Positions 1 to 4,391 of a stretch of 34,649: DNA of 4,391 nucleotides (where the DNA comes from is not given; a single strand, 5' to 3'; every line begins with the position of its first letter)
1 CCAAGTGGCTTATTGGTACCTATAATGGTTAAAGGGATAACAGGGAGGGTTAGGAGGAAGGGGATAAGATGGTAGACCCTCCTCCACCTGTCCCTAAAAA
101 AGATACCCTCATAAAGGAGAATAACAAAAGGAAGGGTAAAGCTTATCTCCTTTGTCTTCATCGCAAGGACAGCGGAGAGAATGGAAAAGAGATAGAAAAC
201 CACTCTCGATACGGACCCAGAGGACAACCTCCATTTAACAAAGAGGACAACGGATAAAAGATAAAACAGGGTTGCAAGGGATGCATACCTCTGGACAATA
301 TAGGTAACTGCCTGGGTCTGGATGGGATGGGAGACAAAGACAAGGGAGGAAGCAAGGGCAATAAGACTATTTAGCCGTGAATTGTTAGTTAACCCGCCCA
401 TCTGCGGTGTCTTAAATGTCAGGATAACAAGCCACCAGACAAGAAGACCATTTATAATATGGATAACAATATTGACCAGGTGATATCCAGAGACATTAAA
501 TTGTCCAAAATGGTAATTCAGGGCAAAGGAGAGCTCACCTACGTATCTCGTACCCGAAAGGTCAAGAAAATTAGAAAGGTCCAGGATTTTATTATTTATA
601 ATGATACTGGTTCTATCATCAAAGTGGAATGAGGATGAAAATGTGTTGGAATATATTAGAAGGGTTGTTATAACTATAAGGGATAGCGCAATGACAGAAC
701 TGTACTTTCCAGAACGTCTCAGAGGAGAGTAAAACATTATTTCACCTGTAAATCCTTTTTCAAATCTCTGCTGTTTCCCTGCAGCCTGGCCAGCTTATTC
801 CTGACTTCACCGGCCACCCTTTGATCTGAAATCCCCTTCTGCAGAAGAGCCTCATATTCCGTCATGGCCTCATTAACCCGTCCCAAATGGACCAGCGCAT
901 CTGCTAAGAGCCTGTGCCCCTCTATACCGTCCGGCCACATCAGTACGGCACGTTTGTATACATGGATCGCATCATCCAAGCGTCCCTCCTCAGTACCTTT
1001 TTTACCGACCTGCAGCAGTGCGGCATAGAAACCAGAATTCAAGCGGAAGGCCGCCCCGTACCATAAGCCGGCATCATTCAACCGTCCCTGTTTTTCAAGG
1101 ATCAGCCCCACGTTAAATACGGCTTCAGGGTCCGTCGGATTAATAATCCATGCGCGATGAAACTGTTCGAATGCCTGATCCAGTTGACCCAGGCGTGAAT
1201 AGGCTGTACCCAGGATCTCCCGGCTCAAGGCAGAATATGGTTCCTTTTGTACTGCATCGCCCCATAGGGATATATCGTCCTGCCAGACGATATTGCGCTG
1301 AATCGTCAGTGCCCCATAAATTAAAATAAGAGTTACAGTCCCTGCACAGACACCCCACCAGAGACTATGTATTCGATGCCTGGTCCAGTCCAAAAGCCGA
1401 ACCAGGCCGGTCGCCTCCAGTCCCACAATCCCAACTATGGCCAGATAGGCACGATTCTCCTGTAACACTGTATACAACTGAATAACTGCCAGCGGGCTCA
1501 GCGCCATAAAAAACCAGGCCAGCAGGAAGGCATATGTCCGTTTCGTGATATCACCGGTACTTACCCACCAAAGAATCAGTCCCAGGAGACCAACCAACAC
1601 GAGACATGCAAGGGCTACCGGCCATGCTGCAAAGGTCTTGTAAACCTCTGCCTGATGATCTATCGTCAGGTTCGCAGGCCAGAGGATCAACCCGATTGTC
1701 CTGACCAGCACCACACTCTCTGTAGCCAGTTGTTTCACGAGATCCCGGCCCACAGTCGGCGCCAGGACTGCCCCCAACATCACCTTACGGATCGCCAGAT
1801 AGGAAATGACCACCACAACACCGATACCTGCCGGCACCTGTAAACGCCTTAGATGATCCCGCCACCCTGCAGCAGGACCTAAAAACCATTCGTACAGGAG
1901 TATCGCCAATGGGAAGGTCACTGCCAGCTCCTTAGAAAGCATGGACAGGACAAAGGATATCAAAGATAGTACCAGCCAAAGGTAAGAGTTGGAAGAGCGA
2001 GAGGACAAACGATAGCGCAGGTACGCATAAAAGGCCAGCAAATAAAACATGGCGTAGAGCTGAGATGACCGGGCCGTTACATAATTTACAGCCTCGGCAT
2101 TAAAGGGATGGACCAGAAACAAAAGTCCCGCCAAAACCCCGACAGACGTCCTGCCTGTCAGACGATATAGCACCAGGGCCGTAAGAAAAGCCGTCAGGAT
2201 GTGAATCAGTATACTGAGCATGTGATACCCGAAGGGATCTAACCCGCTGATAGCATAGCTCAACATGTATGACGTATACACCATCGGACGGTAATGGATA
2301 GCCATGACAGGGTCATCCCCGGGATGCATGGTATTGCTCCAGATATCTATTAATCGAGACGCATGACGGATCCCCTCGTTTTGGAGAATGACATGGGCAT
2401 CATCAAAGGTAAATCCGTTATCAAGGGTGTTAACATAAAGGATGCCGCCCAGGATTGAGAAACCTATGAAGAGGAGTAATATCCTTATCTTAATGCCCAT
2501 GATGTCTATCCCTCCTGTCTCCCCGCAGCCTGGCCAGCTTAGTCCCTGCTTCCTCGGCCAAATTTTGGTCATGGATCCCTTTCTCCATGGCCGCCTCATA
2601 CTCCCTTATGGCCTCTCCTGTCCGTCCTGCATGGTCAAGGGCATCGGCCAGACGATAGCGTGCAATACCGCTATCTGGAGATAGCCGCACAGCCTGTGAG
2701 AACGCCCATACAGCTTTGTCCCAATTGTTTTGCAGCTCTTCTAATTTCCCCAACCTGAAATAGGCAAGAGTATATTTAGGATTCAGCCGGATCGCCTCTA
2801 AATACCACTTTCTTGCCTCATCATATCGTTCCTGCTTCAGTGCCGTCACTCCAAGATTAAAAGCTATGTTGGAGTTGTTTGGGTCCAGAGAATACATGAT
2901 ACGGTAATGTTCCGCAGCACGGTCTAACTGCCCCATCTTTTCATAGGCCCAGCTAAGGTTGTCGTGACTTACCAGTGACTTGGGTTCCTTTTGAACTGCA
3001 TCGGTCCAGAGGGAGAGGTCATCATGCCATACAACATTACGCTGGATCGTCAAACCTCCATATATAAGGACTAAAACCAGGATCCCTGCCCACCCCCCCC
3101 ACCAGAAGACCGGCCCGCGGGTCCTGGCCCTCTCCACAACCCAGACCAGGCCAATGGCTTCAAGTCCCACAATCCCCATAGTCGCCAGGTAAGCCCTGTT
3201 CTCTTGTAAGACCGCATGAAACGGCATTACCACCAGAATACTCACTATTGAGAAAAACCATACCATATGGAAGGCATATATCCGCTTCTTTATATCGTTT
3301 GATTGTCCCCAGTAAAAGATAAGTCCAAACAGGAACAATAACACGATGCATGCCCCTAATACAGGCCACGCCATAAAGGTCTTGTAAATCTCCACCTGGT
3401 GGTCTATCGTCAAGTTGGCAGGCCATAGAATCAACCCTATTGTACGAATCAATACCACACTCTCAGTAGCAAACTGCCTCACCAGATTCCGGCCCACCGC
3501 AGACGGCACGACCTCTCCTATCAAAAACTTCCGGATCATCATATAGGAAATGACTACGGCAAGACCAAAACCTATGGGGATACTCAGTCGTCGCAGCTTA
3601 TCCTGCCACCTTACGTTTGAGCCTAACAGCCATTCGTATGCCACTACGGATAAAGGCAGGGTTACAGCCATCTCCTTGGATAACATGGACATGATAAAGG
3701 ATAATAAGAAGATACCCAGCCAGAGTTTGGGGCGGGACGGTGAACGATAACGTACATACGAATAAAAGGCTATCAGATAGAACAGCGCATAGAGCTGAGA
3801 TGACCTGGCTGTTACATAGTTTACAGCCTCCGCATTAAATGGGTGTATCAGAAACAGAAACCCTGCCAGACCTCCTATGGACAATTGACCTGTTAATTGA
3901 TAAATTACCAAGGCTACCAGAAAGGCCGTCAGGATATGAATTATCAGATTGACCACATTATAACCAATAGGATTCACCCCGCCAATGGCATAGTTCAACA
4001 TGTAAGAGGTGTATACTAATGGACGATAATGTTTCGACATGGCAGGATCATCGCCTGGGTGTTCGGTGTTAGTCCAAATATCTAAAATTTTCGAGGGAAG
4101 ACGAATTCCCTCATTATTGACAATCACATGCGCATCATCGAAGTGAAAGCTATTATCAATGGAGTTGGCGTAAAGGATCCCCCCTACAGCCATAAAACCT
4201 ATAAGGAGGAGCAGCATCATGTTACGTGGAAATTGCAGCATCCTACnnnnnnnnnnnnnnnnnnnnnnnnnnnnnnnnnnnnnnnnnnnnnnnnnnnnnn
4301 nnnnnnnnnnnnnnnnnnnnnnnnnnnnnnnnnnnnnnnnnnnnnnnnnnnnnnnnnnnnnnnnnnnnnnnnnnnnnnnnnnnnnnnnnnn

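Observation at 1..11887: Seven head-to-tail TMTC/DUF1736-like GT-C + TPR genes in one translationally coupled array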

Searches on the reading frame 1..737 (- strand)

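Call 7: search_protein_families(library=pfam, proteins=[window:1-737:-], max_evalue=0.01)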
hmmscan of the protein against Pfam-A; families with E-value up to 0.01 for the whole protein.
window:1-737:- (245 aa): 0 families

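Call 8: search_protein_families(library=ncbifam, proteins=[window:1-737:-], max_evalue=0.01)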
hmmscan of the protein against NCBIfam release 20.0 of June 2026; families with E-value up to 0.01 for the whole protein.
window:1-737:- (245 aa): 0 families

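Call 9: search_protein_families(library=pfam, proteins=[window:1-737:-], max_evalue=10)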
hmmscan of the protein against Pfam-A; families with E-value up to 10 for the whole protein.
window:1-737:- (245 aa): 1 family
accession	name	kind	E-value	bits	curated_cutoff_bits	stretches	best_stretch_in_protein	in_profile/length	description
PF03030.21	H_PPase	-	0.011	14.8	29.7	1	130-195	22-86/645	Inorganic H+ pyrophosphatase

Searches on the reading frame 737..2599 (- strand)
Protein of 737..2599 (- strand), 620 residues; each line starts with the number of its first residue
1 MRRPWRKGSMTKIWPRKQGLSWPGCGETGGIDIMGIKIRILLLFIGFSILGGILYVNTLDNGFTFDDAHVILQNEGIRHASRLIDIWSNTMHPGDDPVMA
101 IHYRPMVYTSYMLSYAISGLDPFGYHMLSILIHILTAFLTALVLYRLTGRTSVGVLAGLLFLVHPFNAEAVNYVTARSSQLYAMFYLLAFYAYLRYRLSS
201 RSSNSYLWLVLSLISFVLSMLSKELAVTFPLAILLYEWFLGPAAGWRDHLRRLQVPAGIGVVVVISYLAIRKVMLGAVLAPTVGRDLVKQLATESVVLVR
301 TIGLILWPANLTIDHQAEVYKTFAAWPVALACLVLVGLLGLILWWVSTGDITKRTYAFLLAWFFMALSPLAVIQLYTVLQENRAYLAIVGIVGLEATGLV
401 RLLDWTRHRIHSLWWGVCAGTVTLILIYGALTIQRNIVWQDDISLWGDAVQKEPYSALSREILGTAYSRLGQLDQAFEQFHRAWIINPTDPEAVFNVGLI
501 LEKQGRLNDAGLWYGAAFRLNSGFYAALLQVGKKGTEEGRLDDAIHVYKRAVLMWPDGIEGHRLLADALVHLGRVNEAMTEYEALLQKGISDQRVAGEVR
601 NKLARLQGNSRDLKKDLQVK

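Call 7: search_protein_families(library=pfam, proteins=[window:737-2599:-], max_evalue=0.01)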
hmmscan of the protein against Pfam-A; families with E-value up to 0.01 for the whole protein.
window:737-2599:- (620 aa): 14 families
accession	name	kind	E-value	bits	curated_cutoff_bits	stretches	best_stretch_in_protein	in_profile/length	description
PF13432.12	TPR_16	-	8.1e-13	49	32.7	2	539-589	11-61/65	Tetratricopeptide repeat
PF07719.23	TPR_2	-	2.3e-12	46.4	27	0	560-587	2-29/34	Tetratricopeptide repeat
PF14559.12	TPR_19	-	3.3e-12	47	25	1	537-589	3-55/68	Tetratricopeptide repeat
PF13414.12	TPR_11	-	1.2e-11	44.5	26.8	1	464-505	1-42/42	TPR repeat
PF13428.12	TPR_14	-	3.5e-10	40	23.5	0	462-495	6-39/44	Tetratricopeptide repeat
PF13431.12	TPR_17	-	3.7e-08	33.5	24.4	0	486-510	8-32/34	Tetratricopeptide repeat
PF00515.34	TPR_1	-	3.7e-07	30.1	27.8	0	463-489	7-33/34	Tetratricopeptide repeat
PF13181.12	TPR_8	-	8.5e-07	29.1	25.7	0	564-586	6-28/34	Tetratricopeptide repeat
PF13371.12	TPR_9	-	1.1e-06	29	35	0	538-594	8-63/73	Tetratricopeptide repeat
PF13424.12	TPR_12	-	1.8e-05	25.2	30.1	0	538-583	16-62/77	Tetratricopeptide repeat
PF12895.13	ANAPC3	-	5.2e-05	23.9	27.2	0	443-510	8-75/82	Anaphase-promoting complex, cyclosome, subunit 3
PF03704.23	BTAD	-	0.00013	22.8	22.1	1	517-585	54-122/146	Bacterial transcriptional activator domain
PF13174.12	TPR_6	-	0.0014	19.6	26.3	0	565-588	6-29/33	Tetratricopeptide repeat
PF23914.1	TPR_CcmH_CycH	-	0.005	17.1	42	0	461-551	54-147/158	Cytochrome c-type biogenesis protein H TPR domain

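Call 8: search_protein_families(library=ncbifam, proteins=[window:737-2599:-], max_evalue=0.01)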
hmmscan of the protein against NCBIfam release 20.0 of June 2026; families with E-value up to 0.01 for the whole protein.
window:737-2599:- (620 aa): 8 families
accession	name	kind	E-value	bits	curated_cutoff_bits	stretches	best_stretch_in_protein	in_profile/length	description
NF040959.1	MamA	equivalog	3.7e-09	36.3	200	1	445-510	127-192/204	magnetosome protein MamA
TIGR02917.1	PEP_TPR_lipo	equivalog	7.2e-09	34.1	312.2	1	451-588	119-256/899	XrtA/PEP-CTERM system TPR-repeat protein PrsT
TIGR02521.1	type_IV_pilW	equivalog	3.8e-08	33.2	154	1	448-605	56-214/234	type IV pilus biogenesis/stability protein PilW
NF033762.1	social_mot_Tgl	equivalog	4e-06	26.4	225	0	450-514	131-193/252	social motility TPR repeat lipoprotein Tgl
NF033920.0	C39_PA2778_fam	equivalog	1.7e-05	24.3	150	0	440-519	173-252/255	PA2778 family cysteine peptidase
NF033758.1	gliding_GltE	equivalog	2.2e-05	23.6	225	1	492-586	87-182/411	adventurous gliding motility TPR repeat lipoprotein GltE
NF002725.1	PRK02603.1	equivalog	0.00033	20.7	143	1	463-507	78-122/173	photosystem I assembly protein Ycf3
TIGR02552.1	LcrH_SycD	equivalog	0.00049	19.8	104.8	0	463-503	58-98/136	SycD/LcrH family type III secretion system chaperone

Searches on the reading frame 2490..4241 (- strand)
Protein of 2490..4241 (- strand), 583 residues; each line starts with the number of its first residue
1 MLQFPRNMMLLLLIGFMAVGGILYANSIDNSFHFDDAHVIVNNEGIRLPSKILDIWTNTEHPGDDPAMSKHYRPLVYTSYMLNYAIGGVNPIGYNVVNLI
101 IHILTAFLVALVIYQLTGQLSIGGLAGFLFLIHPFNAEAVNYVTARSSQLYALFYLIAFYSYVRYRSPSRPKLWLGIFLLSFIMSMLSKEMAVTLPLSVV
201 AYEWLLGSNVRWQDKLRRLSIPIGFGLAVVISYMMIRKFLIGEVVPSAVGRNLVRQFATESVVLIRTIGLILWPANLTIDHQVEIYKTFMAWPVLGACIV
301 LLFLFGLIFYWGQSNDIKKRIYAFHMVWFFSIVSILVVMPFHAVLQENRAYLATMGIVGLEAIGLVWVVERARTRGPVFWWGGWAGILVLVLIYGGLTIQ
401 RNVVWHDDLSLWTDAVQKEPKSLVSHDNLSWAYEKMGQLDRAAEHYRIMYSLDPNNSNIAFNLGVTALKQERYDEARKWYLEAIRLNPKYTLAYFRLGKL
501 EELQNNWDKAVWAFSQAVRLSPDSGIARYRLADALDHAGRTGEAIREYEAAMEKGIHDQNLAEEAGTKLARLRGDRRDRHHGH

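Call 7: search_protein_families(library=pfam, proteins=[window:2490-4241:-], max_evalue=0.01)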
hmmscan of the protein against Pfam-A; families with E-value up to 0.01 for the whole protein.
window:2490-4241:- (583 aa): 17 families
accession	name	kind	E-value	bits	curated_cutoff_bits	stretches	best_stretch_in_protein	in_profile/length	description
PF07719.23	TPR_2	-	5.2e-23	79.6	27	3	460-490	4-34/34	Tetratricopeptide repeat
PF13431.12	TPR_17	-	2.3e-21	74.6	24.4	2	452-477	8-33/34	Tetratricopeptide repeat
PF13432.12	TPR_16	-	3.8e-19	69.2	32.7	2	430-489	4-63/65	Tetratricopeptide repeat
PF00515.34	TPR_1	-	4.1e-17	61.6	27.8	1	461-490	5-34/34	Tetratricopeptide repeat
PF13414.12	TPR_11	-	1.7e-16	60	26.8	1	469-500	6-37/42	TPR repeat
PF13428.12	TPR_14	-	5e-15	55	23.5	2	493-533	3-43/44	Tetratricopeptide repeat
PF13181.12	TPR_8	-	8.6e-15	54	25.7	1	460-490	4-34/34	Tetratricopeptide repeat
PF14559.12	TPR_19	-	4.3e-14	53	25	2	436-489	4-57/68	Tetratricopeptide repeat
PF13424.12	TPR_12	-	3.1e-12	46.9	30.1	1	454-486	42-74/77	Tetratricopeptide repeat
PF13174.12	TPR_6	-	1.8e-08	34.9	26.3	0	493-524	2-33/33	Tetratricopeptide repeat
PF13176.12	TPR_7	-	1e-07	31.9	27.9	0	426-456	2-32/36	Tetratricopeptide repeat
PF24575.1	TPR_Slam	-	1.1e-06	29.4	35.2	1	434-478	58-102/104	Surface lipoprotein assembly modifier, N-terminal TPR repeats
PF23914.1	TPR_CcmH_CycH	-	6.6e-06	26.5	42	0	495-537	54-96/158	Cytochrome c-type biogenesis protein H TPR domain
PF12895.13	ANAPC3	-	0.00023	21.8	27.2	0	414-480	13-79/82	Anaphase-promoting complex, cyclosome, subunit 3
PF13374.12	TPR_10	-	0.00031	21.1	27.5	1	462-486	7-31/42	Tetratricopeptide repeat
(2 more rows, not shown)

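Call 8: search_protein_families(library=ncbifam, proteins=[window:2490-4241:-], max_evalue=0.01)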
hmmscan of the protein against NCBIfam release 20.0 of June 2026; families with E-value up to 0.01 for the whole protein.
window:2490-4241:- (583 aa): 20 families
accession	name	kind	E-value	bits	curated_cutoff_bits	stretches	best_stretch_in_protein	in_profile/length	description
NF040959.1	MamA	equivalog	5.8e-17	61.8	200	1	426-553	74-201/204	magnetosome protein MamA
TIGR02917.1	PEP_TPR_lipo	equivalog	1.4e-12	46.4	312.2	1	413-561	421-569/899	XrtA/PEP-CTERM system TPR-repeat protein PrsT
TIGR02521.1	type_IV_pilW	equivalog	3.5e-12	46.4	154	1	414-550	56-194/234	type IV pilus biogenesis/stability protein PilW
TIGR02552.1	LcrH_SycD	equivalog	3.8e-10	39.6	104.8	1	436-498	31-93/136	SycD/LcrH family type III secretion system chaperone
NF033762.1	social_mot_Tgl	equivalog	6e-09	35.6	225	1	456-553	30-128/252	social motility TPR repeat lipoprotein Tgl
NF033758.1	gliding_GltE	equivalog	6.6e-09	35.2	225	1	453-546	82-175/411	adventurous gliding motility TPR repeat lipoprotein GltE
NF033920.0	C39_PA2778_fam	equivalog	1.7e-08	34.2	150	2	473-553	172-252/255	PA2778 family cysteine peptidase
NF047371.1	FlcA_CTERM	equivalog_domain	1e-06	27.6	300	1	418-554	426-536/646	periplasmic flagellar collar protein FlcA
NF052230.1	T9SS_PorE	exception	9.9e-06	24.1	600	0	496-563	62-128/648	PorE family type IX secretion system protein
TIGR00990.1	3a0801s09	subfamily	2.7e-05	23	757.25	1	435-553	377-495/615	mitochondrial import receptor subunit TOM70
NF008520.0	PRK11447.1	equivalog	4.1e-05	21.5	858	0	503-556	473-526/1157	cellulose synthase complex outer membrane protein BcsC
NF008391.2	PRK11189.1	equivalog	4.5e-05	23.1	250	1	476-554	84-162/297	lipoprotein NlpI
TIGR00540.1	TPR_hemY_coli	hypoth_equivalog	4.8e-05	22.3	142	1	494-549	329-383/385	heme biosynthesis-associated TPR protein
TIGR04510.1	mod_pep_cyc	subfamily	0.00032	19.3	400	1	441-521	485-566/814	putative peptide modification system cyclase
TIGR02454.1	ECF_T_CbiQ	equivalog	0.00051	19.9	111.8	1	175-241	7-73/200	cobalt ECF transporter T component CbiQ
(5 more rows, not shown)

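Call 33: predict_structure(alignment_id=A2)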
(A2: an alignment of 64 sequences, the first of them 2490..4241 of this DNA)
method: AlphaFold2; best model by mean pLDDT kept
length: 583 residues; sequences in the alignment: 64
mean_pLDDT: 94.3   pTM: 0.92
mean pLDDT of the five models: 94.3, 93.5, 93.4, 93.2, 93.0
residues with pLDDT >= 90: 519; 70-90: 41; 50-70: 21; < 50: 2
segments of 3 or more residues with pLDDT < 50: none
pLDDT, mean of each block of 10 residues (from residue 1): 79 98 98 92 92 87 64 94 97 98 98 97 98 98 97 98 90 95 97 96 92 92 94 94 79 91 96 96 95 98 98 97 98 88 85 98 98 97 97 98 97 98 97 98 98 98 98 98 98 98 98 98 97 98 98 94 96 78 49
secondary structure, 60 per line:
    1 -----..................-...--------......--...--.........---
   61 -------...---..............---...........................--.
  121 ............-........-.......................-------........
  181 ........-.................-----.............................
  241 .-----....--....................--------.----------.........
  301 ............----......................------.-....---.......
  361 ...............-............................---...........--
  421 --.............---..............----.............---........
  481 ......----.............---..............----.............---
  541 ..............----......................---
elements in order: H6-23 H36-41 H49-57 H74-87 H91-117 H120-132 H134-141 H143-165 H173-188 H190-206 H212-241 H247-250 H253-272 H292-312 H317-338 H347-350 H354-375 H377-404 H408-418 H423-435 H439-452 H457-469 H473-486 H491-503 H507-520 H525-537 H541-554 H559-580

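Call 35: fold_search(model_id=the predicted structure, library=pdb)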
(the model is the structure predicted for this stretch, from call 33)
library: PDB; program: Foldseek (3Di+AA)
matches with E <= 10: 1372; with E <= 0.001: 303
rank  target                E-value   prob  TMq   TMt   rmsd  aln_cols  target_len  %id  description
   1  9qhc_B                5.7e-09  1.00  0.27  0.57  12.1       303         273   21  Crystal structure of 8-repeat CTPR protein with eliminated coordination sites (released 2025-10-22)
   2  1w3b_A                7.6e-09  1.00  0.26  0.38  22.7       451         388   15  The superhelical TPR domain of O-linked GlcNAc transferase reveals structural similarities to importin alpha. (released 2004-09-09)
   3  8chy                  8.9e-09  1.00  0.29  0.57  11.1       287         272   21  Crystal structure of an 8-repeat consensus TPR superhelix with Zinc. (released 2024-02-21)
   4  9qhb                  2.0e-08  1.00  0.29  0.57  11.7       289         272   20  Crystal structure of 16-repeat CTPR protein with eliminated coordination sites (released 2025-10-22)
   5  9qhc_A                5.1e-08  1.00  0.29  0.57  12.9       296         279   22  Crystal structure of 8-repeat CTPR protein with eliminated coordination sites (released 2025-10-22)
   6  9gzg_A                6.5e-08  1.00  0.25  0.87   2.0       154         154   32  Crystal structure of CTPR4E4 mutant (released 2025-10-15)
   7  1w3b_B                1.5e-07  1.00  0.29  0.44  12.7       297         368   21  The superhelical TPR domain of O-linked GlcNAc transferase reveals structural similarities to importin alpha. (released 2004-09-09)
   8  6eou                  2.2e-07  1.00  0.25  0.41  19.5       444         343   14  O-GlcNAc transferase TPR domain with the intellectual disability associated mutation L254F (released 2018-05-09)
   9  8cqp_C                2.9e-07  1.00  0.22  0.94   1.4       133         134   35  Crystal structure of an 8-repeat consensus TPR superhelix with Calcium (low concentration) (released 2024-03-27)
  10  5g04_K                3.1e-07  1.00  0.25  0.29  23.5       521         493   13  Structure of the human APC-Cdc20-Hsl1 complex (released 2016-05-25)
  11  7yeh_A                3.3e-07  1.00  0.25  0.15  23.8       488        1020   14  Cryo-EM structure of human OGT-OGA complex (released 2023-07-12)
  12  6b85_A                3.4e-07  1.00  0.23  0.61  10.6       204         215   28  Crystal structure of transmembrane protein TMHC4_R (released 2018-03-14)
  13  2fo7                  4.5e-07  1.00  0.22  0.90   1.5       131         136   36  Crystal structure of an 8 repeat consensus TPR superhelix (trigonal crystal form) (released 2006-03-07)
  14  9gaw_P                4.5e-07  1.00  0.26  0.31  24.7       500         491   12  High-resolution structure of the Anaphase-promoting complex/cyclosome (APC/C) bound to co-activator Cdh1 (released 2024-08-14)
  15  8dth_A                5.3e-07  1.00  0.26  0.21  20.4       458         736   13  Cryo-EM structure of Arabidopsis SPY alternative conformation 2 (released 2023-03-08)
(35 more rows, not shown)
